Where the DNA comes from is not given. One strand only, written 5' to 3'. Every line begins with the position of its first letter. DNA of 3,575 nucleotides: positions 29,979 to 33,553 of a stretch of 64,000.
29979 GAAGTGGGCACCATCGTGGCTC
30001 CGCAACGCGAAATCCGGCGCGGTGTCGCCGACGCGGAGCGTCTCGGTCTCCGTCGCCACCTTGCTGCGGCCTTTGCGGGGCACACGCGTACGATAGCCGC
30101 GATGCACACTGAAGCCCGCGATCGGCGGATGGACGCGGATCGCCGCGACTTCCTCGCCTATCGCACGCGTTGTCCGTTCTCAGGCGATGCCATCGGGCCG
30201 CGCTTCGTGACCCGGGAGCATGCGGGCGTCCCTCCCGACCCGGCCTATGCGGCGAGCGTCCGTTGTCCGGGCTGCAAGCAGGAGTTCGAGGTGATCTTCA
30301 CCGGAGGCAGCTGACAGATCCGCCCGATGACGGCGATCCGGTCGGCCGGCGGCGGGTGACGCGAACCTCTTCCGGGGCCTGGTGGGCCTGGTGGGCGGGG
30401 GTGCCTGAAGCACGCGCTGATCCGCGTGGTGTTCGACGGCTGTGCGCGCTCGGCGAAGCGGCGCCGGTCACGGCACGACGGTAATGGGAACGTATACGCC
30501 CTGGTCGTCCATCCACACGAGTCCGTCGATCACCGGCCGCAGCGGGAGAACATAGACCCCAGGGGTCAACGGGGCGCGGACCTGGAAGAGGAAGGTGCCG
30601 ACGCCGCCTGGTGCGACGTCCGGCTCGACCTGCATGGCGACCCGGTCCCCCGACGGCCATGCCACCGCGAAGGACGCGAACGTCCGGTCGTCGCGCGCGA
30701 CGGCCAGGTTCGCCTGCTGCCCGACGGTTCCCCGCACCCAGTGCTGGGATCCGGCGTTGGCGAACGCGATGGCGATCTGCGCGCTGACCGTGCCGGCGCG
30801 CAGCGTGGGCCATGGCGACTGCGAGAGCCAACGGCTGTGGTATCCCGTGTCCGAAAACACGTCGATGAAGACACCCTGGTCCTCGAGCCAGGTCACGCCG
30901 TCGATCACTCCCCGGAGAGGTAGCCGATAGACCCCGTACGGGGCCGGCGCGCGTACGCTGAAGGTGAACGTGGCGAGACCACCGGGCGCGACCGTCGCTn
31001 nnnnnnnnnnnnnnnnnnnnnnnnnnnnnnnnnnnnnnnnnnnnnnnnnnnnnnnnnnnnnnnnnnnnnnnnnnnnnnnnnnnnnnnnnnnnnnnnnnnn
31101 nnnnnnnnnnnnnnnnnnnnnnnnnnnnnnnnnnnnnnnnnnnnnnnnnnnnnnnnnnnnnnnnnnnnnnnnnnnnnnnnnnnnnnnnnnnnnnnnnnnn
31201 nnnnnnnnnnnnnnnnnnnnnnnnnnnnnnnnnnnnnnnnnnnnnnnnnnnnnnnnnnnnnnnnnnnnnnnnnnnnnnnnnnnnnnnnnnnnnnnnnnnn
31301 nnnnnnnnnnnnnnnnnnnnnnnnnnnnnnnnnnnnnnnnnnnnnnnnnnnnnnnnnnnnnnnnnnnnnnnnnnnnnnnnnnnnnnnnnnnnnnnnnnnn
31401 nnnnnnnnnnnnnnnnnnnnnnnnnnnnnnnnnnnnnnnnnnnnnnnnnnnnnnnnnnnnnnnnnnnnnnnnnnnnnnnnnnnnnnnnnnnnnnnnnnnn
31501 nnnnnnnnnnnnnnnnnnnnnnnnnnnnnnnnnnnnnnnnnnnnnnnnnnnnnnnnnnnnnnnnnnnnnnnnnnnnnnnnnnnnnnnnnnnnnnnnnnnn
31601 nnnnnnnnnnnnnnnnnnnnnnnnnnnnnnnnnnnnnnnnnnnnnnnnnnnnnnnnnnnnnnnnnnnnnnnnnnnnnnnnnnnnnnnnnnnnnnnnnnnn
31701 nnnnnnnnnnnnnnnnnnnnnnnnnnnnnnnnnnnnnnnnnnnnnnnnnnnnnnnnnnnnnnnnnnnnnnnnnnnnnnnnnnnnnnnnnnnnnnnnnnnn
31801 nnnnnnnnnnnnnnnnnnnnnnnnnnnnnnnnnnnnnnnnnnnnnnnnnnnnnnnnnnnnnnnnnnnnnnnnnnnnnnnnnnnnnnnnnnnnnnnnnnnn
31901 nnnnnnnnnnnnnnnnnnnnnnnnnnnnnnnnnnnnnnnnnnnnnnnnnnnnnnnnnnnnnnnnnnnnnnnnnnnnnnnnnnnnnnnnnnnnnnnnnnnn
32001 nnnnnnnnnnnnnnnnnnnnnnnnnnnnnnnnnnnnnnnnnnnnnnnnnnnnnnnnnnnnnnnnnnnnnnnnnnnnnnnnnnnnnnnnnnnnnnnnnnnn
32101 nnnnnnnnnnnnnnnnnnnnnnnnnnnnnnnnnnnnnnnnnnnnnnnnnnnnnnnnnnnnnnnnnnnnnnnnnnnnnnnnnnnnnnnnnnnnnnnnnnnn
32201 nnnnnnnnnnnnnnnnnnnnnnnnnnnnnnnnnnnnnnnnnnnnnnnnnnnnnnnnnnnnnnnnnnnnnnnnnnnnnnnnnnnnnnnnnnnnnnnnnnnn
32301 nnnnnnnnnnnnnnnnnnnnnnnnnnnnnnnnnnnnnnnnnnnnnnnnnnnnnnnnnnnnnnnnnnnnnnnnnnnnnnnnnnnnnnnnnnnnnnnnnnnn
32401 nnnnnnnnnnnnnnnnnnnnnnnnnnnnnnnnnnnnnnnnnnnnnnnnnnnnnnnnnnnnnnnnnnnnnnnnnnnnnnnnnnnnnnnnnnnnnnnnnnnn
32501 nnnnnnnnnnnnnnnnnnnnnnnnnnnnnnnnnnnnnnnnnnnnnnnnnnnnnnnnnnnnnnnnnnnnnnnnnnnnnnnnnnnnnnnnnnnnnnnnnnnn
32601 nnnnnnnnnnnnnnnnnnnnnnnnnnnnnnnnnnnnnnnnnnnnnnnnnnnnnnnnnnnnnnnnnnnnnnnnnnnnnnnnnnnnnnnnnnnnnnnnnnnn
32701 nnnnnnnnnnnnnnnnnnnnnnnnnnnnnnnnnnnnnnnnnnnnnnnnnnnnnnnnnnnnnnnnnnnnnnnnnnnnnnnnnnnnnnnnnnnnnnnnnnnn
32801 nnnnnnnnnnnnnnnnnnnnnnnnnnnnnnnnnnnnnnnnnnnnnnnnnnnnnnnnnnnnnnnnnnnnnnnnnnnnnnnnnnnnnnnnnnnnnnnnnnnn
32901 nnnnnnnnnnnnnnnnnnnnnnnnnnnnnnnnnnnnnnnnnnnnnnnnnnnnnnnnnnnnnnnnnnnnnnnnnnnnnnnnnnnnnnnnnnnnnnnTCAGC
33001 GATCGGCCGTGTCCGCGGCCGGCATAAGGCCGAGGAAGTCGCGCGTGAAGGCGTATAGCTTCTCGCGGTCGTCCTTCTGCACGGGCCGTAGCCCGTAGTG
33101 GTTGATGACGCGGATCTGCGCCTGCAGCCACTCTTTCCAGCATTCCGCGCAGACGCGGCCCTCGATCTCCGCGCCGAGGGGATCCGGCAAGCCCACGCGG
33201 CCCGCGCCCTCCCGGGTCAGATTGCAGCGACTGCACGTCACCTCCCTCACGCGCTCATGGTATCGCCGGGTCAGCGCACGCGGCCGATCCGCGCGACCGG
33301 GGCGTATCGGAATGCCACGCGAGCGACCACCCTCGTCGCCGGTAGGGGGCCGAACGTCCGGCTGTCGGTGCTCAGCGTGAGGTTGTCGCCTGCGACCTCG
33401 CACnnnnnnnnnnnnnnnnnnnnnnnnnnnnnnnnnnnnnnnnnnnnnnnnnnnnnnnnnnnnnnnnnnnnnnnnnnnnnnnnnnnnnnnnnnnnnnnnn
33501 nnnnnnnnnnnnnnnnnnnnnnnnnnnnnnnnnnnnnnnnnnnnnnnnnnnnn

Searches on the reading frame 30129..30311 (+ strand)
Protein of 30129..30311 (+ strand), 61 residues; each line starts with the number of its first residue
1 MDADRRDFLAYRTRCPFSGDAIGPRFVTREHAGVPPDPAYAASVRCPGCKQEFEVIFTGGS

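Call 53: search_protein_families(library=ncbifam, proteins=[window:30129-30311:+], max_evalue=0.1)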
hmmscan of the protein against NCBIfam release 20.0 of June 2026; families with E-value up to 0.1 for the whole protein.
seq(61 aa): 1 family
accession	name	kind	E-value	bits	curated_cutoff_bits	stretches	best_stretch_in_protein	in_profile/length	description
TIGR02098.1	MJ0042_CXXC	domain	0.038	13.7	20.9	0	42-55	24-37/38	MJ0042-type zinc finger domain-containing protein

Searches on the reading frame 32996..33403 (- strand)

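Call 4: search_protein_families(library=ncbifam, proteins=[window:32996-33403:-], max_evalue=1)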
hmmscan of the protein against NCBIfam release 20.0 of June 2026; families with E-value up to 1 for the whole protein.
window:32996-33403:- (135 aa): 1 family
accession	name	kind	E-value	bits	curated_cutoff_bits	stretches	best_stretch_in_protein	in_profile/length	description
NF003817.0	PRK05408.1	equivalog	1.1e-13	50.8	74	1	53-124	3-74/90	oxidative damage protection protein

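Call 5: search_protein_families(library=pfam, proteins=[window:32996-33403:-], max_evalue=1)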
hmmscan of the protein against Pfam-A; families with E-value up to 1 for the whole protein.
window:32996-33403:- (135 aa): 2 families
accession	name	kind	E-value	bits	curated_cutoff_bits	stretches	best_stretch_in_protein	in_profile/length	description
PF04362.19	Iron_traffic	-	2.4e-11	43.7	27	1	53-124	3-74/88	Bacterial Fe(2+) trafficking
PF15629.11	Perm-CXXC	-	0.15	12.8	23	1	54-65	16-27/32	Permuted single zf-CXXC unit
